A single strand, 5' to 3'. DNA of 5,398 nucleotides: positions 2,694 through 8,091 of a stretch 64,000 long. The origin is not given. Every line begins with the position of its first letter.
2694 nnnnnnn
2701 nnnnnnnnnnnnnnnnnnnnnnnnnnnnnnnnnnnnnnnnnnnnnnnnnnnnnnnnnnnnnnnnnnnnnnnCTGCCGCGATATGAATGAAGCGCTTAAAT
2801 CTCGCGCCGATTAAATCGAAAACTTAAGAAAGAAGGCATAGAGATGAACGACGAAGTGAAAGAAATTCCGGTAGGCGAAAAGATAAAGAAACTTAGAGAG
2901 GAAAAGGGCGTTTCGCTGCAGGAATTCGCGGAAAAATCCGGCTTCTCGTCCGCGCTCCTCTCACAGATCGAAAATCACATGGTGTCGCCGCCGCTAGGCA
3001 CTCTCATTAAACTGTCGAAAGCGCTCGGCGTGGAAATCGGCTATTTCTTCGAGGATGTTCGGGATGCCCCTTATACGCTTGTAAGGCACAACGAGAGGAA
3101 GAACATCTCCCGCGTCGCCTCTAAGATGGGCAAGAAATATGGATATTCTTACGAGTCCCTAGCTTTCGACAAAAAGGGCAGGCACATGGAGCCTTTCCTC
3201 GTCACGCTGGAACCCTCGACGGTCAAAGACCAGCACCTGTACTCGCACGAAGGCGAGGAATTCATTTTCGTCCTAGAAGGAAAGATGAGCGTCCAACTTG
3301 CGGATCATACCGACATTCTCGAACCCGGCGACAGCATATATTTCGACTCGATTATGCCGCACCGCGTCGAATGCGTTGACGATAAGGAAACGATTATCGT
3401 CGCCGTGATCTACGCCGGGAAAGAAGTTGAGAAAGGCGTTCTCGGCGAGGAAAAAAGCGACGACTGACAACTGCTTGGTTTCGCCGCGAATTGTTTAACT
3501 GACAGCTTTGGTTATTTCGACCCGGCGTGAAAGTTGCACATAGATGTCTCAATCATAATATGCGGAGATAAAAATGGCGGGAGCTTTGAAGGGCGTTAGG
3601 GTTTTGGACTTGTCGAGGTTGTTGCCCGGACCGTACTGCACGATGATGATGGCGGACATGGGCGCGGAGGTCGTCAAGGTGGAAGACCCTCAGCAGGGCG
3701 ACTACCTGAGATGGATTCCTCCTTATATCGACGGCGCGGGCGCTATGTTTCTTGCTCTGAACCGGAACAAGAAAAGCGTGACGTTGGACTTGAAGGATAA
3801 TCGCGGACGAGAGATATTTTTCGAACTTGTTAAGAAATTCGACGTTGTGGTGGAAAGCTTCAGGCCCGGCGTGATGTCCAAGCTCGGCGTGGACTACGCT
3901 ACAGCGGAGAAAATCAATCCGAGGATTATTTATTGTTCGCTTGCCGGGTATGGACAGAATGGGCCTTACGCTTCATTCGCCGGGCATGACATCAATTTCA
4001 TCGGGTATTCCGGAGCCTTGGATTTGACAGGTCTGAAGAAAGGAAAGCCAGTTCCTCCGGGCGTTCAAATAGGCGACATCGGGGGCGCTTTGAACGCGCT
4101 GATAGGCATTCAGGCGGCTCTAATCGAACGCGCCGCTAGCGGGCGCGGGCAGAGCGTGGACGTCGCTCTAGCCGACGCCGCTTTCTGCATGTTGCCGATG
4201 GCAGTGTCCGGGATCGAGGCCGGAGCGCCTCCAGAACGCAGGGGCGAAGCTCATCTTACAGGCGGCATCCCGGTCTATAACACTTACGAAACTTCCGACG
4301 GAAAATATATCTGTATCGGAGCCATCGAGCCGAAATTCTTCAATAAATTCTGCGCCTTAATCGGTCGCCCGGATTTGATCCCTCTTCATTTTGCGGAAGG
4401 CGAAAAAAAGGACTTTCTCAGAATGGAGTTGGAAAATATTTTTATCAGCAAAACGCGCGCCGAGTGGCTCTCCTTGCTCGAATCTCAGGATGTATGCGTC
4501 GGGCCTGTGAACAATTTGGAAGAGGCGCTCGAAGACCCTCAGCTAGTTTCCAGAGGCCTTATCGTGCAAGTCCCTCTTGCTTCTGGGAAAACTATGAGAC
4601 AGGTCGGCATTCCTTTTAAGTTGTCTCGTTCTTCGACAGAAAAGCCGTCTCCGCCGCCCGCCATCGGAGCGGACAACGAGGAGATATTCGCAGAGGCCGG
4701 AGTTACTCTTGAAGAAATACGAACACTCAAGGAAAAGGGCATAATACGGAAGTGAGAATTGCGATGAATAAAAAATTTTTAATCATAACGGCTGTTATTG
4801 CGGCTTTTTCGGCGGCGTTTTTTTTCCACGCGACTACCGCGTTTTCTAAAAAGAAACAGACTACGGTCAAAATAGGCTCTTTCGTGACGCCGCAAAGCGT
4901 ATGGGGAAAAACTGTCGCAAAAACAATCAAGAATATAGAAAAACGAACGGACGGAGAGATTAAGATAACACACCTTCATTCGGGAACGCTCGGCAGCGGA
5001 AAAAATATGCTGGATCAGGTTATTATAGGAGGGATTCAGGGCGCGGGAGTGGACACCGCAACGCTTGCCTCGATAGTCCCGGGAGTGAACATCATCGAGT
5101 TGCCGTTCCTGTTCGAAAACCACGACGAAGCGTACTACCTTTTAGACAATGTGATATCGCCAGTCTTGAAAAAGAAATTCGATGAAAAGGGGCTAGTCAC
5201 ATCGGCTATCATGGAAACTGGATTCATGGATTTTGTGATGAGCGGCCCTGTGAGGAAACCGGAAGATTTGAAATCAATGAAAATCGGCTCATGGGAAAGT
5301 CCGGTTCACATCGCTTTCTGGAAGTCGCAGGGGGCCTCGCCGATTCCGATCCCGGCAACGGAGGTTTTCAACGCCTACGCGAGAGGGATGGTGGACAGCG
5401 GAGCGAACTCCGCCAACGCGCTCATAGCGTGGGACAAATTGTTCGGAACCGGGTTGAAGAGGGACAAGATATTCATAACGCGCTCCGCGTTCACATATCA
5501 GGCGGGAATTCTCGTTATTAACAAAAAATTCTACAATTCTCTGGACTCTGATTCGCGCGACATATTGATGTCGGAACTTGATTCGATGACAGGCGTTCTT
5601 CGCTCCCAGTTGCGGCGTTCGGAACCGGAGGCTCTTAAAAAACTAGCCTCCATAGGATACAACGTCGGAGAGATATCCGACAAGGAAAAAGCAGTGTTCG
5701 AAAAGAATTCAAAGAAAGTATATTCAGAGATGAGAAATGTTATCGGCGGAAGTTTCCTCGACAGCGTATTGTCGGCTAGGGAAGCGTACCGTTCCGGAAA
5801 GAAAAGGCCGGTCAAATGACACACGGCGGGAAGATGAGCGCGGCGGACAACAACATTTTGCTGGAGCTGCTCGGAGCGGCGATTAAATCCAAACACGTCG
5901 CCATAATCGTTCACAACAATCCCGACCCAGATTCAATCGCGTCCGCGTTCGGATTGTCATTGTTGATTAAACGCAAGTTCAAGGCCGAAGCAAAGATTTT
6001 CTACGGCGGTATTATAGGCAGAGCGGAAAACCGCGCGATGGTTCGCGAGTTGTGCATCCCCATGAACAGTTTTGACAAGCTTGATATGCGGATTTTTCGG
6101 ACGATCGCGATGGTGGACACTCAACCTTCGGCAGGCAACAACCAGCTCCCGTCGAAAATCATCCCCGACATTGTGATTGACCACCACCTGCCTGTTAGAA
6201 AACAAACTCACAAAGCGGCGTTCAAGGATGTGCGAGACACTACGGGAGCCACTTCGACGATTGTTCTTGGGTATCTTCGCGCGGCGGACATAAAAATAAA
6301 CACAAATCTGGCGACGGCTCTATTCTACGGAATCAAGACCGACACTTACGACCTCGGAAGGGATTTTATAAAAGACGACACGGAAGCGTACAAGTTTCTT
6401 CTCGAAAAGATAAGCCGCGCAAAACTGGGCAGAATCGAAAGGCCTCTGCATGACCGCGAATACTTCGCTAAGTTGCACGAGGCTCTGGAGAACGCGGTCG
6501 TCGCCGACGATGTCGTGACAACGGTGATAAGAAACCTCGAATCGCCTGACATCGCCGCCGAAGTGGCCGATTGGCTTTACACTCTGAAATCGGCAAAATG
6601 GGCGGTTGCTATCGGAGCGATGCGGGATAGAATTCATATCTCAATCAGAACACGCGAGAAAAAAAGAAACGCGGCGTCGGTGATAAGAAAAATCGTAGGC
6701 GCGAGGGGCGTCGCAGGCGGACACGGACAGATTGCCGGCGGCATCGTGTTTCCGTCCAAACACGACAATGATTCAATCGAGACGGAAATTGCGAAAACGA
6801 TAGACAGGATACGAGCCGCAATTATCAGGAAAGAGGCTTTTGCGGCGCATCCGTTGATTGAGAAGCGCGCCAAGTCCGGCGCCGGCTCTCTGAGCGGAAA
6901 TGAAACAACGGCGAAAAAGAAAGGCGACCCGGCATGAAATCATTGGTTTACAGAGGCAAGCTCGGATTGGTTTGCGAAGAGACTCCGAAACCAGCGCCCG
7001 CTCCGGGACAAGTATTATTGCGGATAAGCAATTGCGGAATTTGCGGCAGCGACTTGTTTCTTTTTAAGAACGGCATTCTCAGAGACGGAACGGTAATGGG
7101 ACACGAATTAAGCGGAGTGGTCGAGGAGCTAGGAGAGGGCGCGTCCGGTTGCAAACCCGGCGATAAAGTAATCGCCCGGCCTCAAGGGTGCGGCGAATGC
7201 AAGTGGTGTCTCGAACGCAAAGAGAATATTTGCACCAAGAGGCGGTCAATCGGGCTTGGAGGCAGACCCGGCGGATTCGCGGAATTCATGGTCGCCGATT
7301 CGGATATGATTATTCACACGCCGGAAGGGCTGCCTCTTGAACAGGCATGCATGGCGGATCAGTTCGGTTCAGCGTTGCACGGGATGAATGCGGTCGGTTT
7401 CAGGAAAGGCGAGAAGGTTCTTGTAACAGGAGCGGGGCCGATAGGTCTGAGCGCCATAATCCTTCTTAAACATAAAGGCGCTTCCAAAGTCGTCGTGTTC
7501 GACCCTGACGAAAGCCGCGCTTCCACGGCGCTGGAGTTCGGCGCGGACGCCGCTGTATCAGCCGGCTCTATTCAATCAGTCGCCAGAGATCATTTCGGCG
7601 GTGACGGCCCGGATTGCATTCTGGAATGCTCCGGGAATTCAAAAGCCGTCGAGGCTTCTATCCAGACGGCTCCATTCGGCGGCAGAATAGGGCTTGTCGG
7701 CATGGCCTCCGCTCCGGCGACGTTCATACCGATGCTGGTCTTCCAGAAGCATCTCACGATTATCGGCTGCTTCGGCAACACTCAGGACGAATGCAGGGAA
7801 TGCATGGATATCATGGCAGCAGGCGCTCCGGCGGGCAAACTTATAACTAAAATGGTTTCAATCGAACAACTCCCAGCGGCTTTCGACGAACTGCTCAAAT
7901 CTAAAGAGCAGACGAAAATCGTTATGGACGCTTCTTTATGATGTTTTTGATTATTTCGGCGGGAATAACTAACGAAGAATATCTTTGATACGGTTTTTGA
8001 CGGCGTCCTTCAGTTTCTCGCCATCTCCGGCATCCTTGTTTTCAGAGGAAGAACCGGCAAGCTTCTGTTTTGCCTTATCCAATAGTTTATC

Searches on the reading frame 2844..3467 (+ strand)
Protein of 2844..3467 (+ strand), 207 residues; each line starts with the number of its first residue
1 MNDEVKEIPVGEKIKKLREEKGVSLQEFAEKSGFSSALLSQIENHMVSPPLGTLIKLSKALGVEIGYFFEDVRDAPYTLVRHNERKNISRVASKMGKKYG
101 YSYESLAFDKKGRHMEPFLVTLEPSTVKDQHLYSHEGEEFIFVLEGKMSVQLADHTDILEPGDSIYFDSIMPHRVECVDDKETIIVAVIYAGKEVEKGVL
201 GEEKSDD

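Call 5: search_protein_families(library=pfam, proteins=[window:2844-3467:+], max_evalue=0.001)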
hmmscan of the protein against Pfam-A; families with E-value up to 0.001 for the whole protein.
window:2844-3467:+ (207 aa): 5 families
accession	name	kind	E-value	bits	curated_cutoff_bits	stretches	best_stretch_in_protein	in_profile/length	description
PF07883.17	Cupin_2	-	2.1e-16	59.8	27.2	1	118-188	1-69/70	Cupin domain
PF01381.28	HTH_3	-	1.1e-13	51.4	23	1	14-68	1-55/55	Helix-turn-helix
PF12844.13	HTH_19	-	2.1e-09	37.6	30.2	1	11-69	1-59/64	Helix-turn-helix domain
PF13560.12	HTH_31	-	1.8e-07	31.8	27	1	11-63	3-56/64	Helix-turn-helix domain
PF13443.12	HTH_26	-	1.8e-07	31.7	22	1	13-72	1-61/63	Cro/C1-type HTH DNA-binding domain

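Call 49: find_encoding_contigs(protein=window:2844-3467:+, flank=10000, max_places=2)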
Protein window:2844-3467:+ (207 aa): 21 contigs read that carry it; 2 places shown.
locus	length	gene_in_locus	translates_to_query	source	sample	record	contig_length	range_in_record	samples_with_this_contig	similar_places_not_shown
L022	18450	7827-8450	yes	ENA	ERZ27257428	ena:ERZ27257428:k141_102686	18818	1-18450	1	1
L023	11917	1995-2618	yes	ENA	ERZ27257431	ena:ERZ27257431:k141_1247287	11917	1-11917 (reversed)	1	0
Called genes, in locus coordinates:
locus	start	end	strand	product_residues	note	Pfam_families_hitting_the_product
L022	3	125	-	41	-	?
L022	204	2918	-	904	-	PF00672:HAMP, PF00989:PAS (faint), PF08448:PAS_4, PF13188:PAS_8 (faint), PF13426:PAS_9 (weak), PF00512:HisKA (faint), PF02518:HATPase_c, PF00072:Response_reg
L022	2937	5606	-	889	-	PF13174:TPR_6 (faint)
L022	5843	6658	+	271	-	PF01791:DeoC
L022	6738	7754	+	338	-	PF08240:ADH_N, PF00107:ADH_zinc_N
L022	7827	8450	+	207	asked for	PF12844:HTH_19, PF13443:HTH_26 (weak), PF13560:HTH_31 (weak), PF01381:HTH_3, PF07883:Cupin_2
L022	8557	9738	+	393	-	PF02515:CoA_transf_3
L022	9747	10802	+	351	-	PF03480:DctP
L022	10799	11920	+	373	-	PF01368:DHH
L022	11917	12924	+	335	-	PF08240:ADH_N, PF16912:Glu_dehyd_C, PF00107:ADH_zinc_N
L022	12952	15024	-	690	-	PF05170:AsmA, PF05359:DUF748, PF13116:YhdP (faint)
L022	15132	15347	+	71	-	-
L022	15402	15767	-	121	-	PF02643:DUF192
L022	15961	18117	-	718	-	PF05378:Hydant_A_N, PF13941:MutL (faint), PF01968:Hydantoinase_A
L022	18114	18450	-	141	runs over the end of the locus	-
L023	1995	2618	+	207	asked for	PF12844:HTH_19, PF13443:HTH_26 (weak), PF13560:HTH_31 (weak), PF01381:HTH_3, PF07883:Cupin_2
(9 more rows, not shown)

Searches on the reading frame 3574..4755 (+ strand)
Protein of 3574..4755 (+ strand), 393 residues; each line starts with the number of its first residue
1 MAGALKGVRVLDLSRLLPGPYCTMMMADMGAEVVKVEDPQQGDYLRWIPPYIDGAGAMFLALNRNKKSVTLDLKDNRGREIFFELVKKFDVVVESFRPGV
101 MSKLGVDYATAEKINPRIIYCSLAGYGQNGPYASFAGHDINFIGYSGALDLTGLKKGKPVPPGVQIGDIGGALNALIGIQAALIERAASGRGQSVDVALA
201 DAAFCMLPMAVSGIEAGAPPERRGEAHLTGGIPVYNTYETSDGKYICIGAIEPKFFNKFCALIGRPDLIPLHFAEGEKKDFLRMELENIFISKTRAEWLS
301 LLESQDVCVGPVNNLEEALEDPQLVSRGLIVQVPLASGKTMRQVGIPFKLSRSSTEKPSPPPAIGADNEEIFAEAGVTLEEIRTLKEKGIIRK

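Call 5: search_protein_families(library=pfam, proteins=[window:3574-4755:+], max_evalue=0.001)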
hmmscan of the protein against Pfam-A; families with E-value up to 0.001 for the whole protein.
window:3574-4755:+ (393 aa): 1 family
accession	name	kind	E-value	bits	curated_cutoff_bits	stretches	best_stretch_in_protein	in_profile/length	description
PF02515.22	CoA_transf_3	-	4e-117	391.8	23.3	1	5-368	1-366/366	CoA-transferase family III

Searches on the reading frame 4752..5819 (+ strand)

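Call 5: search_protein_families(library=pfam, proteins=[window:4752-5819:+], max_evalue=0.001)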
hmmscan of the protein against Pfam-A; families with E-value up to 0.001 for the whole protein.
window:4752-5819:+ (355 aa): 1 family
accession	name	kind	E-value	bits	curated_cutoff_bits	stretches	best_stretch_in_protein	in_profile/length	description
PF03480.18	DctP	-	2.2e-47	162.2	23.4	1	42-327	2-282/286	Bacterial extracellular solute-binding protein, family 7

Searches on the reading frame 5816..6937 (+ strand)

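Call 5: search_protein_families(library=pfam, proteins=[window:5816-6937:+], max_evalue=0.001)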
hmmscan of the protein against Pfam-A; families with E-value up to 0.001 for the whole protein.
window:5816-6937:+ (373 aa): 2 families
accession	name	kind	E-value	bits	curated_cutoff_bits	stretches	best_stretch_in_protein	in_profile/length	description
PF01368.27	DHH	-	1.2e-11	45.4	28.1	1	28-173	2-125/125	DHH family, N-terminal domain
PF02272.25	DHHA1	-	0.00078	20.3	25.9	0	235-310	6-82/102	DHHA1 domain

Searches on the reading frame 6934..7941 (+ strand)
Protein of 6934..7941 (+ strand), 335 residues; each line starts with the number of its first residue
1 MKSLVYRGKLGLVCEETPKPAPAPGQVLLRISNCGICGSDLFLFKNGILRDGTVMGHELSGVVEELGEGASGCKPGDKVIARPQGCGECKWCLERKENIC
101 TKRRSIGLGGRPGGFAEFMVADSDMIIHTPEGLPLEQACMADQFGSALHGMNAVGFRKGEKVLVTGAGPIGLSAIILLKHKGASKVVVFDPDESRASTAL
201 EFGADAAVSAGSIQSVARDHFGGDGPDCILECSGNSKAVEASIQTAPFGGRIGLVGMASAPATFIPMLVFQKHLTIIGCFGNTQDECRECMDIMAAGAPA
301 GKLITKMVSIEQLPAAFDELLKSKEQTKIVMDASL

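Call 5: search_protein_families(library=pfam, proteins=[window:6934-7941:+], max_evalue=0.001)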
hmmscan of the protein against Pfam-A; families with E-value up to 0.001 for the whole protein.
window:6934-7941:+ (335 aa): 4 families
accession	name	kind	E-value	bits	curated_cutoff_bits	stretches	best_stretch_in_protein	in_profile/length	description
PF00107.32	ADH_zinc_N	-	5.7e-27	94.6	31.8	1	169-295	1-128/129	Zinc-binding dehydrogenase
PF08240.17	ADH_N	-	8.9e-26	90.6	23.5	1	24-130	2-103/104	Alcohol dehydrogenase GroES-like domain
PF16912.11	Glu_dehyd_C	-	5e-09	36.4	34.9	1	159-319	31-200/211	Glucose dehydrogenase C-terminus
PF13602.12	ADH_zinc_N_2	-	2.7e-05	25.5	27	1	203-330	2-133/134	Zinc-binding dehydrogenase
